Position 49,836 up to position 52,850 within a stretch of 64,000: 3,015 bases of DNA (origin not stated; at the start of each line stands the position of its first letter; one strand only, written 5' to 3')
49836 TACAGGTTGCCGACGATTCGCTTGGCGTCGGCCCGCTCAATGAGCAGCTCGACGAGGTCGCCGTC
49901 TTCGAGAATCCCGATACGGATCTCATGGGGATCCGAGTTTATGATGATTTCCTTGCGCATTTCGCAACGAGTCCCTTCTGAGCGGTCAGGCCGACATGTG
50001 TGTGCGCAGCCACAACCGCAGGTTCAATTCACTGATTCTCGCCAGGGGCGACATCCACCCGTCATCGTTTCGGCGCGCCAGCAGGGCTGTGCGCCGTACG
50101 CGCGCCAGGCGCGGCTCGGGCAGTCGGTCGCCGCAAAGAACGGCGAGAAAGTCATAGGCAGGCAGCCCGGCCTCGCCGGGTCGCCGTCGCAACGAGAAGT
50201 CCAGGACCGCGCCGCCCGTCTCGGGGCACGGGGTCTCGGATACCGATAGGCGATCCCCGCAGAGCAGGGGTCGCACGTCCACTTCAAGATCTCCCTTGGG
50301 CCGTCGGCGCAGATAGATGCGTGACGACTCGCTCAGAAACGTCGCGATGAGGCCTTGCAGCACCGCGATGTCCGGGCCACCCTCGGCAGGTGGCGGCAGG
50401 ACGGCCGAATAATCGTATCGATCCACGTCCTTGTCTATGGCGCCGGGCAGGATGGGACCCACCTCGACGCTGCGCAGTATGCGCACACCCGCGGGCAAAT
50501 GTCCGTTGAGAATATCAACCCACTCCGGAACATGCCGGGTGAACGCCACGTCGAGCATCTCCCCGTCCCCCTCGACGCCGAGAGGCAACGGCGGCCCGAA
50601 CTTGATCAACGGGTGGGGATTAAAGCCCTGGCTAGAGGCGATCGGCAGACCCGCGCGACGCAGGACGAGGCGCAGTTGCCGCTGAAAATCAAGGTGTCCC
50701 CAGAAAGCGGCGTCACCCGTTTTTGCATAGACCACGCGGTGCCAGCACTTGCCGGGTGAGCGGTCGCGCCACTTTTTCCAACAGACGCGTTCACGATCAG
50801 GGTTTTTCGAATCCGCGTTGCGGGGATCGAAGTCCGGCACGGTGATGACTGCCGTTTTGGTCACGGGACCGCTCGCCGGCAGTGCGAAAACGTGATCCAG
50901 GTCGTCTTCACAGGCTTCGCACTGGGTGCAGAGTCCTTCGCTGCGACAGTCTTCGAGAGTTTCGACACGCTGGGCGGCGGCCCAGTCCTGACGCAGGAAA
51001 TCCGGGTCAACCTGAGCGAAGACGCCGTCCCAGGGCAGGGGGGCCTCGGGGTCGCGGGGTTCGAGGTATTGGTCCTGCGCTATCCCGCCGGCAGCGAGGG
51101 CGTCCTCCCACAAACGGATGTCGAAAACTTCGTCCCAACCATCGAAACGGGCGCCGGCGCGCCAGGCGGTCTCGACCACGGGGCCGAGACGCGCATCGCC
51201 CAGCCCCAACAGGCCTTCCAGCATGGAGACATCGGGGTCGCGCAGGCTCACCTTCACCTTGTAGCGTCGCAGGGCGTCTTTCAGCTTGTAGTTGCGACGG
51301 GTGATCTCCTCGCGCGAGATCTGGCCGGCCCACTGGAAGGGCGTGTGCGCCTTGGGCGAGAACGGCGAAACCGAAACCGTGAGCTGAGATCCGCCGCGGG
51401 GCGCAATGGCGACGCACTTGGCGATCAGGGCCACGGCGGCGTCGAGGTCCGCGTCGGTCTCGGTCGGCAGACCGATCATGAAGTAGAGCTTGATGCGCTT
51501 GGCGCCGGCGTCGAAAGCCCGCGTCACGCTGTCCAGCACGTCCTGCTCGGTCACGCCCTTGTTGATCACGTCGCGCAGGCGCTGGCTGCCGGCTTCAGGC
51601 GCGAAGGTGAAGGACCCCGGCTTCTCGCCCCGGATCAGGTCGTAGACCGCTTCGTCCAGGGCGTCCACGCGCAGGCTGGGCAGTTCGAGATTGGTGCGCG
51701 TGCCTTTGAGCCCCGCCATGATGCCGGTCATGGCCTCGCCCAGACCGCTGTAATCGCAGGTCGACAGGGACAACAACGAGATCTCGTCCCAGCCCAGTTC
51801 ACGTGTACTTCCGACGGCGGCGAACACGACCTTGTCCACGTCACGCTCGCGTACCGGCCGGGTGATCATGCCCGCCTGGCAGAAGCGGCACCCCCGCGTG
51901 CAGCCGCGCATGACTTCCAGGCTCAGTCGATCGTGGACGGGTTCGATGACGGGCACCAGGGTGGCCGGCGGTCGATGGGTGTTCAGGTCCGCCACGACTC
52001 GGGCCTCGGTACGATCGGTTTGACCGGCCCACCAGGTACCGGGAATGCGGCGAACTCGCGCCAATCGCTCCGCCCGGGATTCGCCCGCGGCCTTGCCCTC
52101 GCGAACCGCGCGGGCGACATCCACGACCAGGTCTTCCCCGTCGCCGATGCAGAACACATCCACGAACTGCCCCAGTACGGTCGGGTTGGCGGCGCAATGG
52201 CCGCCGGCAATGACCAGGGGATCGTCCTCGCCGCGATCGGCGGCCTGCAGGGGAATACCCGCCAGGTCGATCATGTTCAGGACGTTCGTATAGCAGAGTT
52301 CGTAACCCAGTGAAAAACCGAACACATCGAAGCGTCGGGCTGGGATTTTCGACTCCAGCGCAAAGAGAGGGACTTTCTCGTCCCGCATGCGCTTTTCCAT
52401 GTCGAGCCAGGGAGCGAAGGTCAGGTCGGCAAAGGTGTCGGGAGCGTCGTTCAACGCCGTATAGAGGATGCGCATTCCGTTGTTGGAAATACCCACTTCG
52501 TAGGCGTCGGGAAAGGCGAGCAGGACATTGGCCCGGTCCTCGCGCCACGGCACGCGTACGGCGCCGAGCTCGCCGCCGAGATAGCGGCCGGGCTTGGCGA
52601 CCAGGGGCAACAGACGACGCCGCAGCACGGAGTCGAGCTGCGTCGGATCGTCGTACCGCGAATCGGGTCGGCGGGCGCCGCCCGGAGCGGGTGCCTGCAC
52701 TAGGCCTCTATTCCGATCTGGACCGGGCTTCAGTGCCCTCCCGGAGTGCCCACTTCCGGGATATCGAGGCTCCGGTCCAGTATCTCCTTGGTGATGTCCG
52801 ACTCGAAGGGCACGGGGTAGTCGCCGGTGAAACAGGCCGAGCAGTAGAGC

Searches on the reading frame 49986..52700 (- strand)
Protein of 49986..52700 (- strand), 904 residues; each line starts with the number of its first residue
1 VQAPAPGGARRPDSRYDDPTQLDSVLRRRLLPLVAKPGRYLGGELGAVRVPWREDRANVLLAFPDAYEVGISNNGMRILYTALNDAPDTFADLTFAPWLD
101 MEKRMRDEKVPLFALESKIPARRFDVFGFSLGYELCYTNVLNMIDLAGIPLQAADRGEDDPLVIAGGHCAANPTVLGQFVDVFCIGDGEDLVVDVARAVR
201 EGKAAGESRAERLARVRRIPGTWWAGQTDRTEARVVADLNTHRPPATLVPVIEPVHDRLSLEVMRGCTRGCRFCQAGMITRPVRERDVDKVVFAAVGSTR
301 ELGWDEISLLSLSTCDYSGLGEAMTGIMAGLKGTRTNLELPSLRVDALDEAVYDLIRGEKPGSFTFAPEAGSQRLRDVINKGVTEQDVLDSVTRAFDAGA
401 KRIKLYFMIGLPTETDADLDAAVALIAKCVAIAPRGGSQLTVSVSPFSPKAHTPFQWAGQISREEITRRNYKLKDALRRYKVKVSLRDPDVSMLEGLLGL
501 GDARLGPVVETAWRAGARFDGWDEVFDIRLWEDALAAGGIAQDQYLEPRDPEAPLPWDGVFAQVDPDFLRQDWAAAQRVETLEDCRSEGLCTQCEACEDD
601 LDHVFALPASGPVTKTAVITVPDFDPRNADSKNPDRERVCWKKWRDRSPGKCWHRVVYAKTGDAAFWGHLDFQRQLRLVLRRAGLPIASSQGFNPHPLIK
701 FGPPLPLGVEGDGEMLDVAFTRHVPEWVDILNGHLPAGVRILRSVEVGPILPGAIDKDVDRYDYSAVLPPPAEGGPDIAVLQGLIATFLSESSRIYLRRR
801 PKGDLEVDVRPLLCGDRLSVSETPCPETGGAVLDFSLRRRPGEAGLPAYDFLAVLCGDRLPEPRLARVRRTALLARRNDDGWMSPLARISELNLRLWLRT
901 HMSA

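Call 51: search_protein_families(library=ncbifam, proteins=[window:49986-52700:-], max_evalue=0.0001)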
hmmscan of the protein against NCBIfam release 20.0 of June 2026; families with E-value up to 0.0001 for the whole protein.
window:49986-52700:- (904 aa): 9 families
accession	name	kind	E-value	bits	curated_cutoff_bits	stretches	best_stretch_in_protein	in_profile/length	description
TIGR03960.1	rSAM_fuse_unch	hypoth_equivalog_domain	5e-174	580.2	462.3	2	230-596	224-597/605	TIGR03960 family B12-binding radical SAM protein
TIGR03936.1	sam_1_link_chp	equivalog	6.8e-37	127.2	71.9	1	655-873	3-208/209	TIGR03936 family radical SAM-associated protein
TIGR04014.1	B12_SAM_MJ_0865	equivalog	2.7e-18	66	360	1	259-427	161-334/434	methyl-coenzyme M reductase glutamine C-methyltransferase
TIGR04013.1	B12_SAM_MJ_1487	hypoth_equivalog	5.3e-17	61.7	251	1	159-295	71-189/382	TIGR04013 family B12-binding domain/radical SAM domain-containing protein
TIGR04190.1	B12_SAM_Ta0216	equivalog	8.8e-10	37.8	500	1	363-449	328-414/554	TIGR04190 family B12-binding domain/radical SAM domain protein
TIGR00089.1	TIGR00089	subfamily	5.1e-08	32.1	251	1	258-480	140-362/429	MiaB/RimO family radical SAM methylthiotransferase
TIGR01579.1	MiaB-like-C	equivalog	1.5e-06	27.7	357.05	1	247-477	130-359/416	tRNA (N(6)-L-threonylcarbamoyladenosine(37)-C(2))-methylthiotransferase MtaB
NF050148.1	rSAM_ApyD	equivalog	1.5e-06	26.9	750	1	218-432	153-369/645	RiPP biosynthesis radical SAM protein ApyD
TIGR04385.1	B12_rSAM_cofa1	equivalog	9e-05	21.8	450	0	257-431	194-366/438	B12 lower ligand biosynthesis radical SAM protein BzaD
